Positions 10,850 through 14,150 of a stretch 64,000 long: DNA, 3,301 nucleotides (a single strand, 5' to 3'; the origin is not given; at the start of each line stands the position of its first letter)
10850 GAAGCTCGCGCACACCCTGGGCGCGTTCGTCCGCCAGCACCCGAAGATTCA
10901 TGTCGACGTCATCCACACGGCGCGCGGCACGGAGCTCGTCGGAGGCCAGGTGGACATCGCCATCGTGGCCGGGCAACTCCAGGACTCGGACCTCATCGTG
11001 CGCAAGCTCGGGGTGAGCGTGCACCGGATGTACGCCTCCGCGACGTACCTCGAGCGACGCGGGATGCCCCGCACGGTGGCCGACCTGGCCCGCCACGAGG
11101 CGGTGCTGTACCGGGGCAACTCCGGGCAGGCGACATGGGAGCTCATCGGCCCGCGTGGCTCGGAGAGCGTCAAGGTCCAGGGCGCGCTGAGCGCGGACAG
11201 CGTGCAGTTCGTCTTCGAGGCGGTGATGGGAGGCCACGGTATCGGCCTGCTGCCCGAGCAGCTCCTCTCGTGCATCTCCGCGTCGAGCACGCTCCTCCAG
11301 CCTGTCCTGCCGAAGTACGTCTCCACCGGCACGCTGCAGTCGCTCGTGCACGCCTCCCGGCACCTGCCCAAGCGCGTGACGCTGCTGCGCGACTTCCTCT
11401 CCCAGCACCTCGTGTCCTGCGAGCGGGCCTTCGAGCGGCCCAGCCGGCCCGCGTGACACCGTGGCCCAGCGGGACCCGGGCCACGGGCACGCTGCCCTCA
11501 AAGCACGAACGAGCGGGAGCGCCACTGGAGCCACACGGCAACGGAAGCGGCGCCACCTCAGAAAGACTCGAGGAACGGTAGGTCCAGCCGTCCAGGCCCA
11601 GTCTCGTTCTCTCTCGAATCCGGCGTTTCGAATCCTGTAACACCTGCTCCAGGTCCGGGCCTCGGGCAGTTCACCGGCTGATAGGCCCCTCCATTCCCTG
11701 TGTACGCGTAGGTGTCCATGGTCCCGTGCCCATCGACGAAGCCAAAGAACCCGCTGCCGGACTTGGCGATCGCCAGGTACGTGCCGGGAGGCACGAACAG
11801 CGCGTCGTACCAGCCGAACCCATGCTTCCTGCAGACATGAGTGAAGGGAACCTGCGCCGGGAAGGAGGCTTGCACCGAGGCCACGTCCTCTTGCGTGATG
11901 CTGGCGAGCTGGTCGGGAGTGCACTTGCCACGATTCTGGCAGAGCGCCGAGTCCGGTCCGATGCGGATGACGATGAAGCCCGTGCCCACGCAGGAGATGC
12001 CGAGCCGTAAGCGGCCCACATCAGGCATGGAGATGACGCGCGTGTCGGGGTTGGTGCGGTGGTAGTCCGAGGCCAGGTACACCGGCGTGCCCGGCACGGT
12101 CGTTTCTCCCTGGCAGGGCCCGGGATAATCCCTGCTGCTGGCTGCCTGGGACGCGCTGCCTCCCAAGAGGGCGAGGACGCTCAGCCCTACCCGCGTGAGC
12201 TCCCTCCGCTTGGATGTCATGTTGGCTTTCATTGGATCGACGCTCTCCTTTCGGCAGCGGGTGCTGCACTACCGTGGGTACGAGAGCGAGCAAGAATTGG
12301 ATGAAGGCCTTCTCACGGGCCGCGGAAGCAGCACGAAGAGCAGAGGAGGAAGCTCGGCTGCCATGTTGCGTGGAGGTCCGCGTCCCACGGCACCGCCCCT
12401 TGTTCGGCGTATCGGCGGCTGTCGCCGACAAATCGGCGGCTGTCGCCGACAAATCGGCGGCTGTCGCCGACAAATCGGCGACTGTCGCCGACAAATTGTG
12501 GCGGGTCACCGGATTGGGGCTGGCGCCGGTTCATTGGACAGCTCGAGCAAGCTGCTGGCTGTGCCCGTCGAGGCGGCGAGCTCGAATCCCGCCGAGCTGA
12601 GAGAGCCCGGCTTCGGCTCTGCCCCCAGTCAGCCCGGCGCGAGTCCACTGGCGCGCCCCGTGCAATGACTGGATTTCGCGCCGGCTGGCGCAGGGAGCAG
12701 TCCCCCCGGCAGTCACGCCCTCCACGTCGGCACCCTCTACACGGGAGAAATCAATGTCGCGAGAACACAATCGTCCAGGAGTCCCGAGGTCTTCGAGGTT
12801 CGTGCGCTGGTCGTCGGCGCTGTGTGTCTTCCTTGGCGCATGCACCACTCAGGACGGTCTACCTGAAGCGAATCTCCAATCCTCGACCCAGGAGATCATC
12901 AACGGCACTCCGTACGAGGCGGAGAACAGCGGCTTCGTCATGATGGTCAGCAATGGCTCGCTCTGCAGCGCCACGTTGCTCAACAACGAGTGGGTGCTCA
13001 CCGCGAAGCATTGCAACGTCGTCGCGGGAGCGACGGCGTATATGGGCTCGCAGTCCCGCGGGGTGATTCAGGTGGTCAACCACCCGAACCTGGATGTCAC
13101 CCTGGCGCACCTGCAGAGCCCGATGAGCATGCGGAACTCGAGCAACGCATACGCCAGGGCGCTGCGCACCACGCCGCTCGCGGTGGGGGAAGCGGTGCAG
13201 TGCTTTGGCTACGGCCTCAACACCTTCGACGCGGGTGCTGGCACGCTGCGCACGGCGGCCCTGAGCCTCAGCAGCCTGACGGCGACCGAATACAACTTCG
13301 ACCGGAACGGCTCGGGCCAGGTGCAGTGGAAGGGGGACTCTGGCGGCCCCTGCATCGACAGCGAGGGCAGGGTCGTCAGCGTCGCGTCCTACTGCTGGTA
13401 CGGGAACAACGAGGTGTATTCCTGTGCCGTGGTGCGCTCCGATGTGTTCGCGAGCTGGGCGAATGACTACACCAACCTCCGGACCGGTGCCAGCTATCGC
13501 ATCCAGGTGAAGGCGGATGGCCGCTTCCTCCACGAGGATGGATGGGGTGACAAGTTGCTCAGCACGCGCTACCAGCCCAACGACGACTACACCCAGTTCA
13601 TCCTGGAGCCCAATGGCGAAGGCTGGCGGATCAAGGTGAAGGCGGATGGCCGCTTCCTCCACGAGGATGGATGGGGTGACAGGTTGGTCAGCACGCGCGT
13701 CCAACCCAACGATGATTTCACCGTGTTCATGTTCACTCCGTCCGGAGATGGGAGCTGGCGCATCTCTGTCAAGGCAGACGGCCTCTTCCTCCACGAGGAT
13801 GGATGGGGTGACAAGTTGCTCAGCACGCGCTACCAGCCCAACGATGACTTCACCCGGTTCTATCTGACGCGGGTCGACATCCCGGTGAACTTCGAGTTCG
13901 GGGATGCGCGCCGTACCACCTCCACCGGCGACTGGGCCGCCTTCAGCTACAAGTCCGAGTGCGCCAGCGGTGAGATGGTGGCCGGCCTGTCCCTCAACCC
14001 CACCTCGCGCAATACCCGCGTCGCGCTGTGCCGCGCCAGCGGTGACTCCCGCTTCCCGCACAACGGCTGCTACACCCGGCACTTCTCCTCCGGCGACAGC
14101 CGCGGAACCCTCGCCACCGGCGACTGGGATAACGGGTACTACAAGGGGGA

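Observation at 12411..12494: Array of four 21-bp tandem units forming alternating head-to-head/tail-to-tail TCGGCG half-sites at helical periodicity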

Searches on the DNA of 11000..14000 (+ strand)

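Call 11: search_rna_families(source=window, start=11000, end=14000, threshold=evalue, max_evalue=1)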
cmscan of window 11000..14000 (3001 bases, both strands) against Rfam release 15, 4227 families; matches with E-value up to 1: 3.
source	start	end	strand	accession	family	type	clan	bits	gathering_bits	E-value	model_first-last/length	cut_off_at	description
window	12401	12498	-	RF03240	MIR5534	Gene; miRNA;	-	22.2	79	0.53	1-102/102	no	MIR5534 microRNA precursor family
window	12450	12497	+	RF03163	c4-a1b1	Gene; antisense;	CL00128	21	46.7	0.033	1-53/53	no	a1, b1 targets of C4 antisense RNA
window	12344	12553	-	RF01390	isrG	Gene; sRNA;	-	16.8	100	0.12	1-279/279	no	isrG Hfq binding RNA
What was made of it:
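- On Known RNA family: The best hits score 17-22 bits against gathering scores of 47-100 (call 11).
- No Rfam family reaches threshold (call 11).
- Tried and rejected: Known RNA: no Rfam match (call 11).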

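Call 62: search_dna_similar(query=window:12380-12760:+, collection=plasmids, mode=distant, max_rows=10, max_evalue=0.001)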
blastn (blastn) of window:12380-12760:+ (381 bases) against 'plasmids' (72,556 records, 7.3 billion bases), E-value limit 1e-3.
No match.
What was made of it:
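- On Plasmid iteron origin: There is no match in 72,556 plasmids (call 62).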

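Call 63: search_dna_similar(query=window:12380-12760:+, collection=phages, mode=distant, max_rows=10, max_evalue=0.001)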
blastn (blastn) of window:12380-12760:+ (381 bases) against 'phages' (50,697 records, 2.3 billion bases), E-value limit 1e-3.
No match.
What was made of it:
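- There is no phage or plasmid similarity (calls 62, 63).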
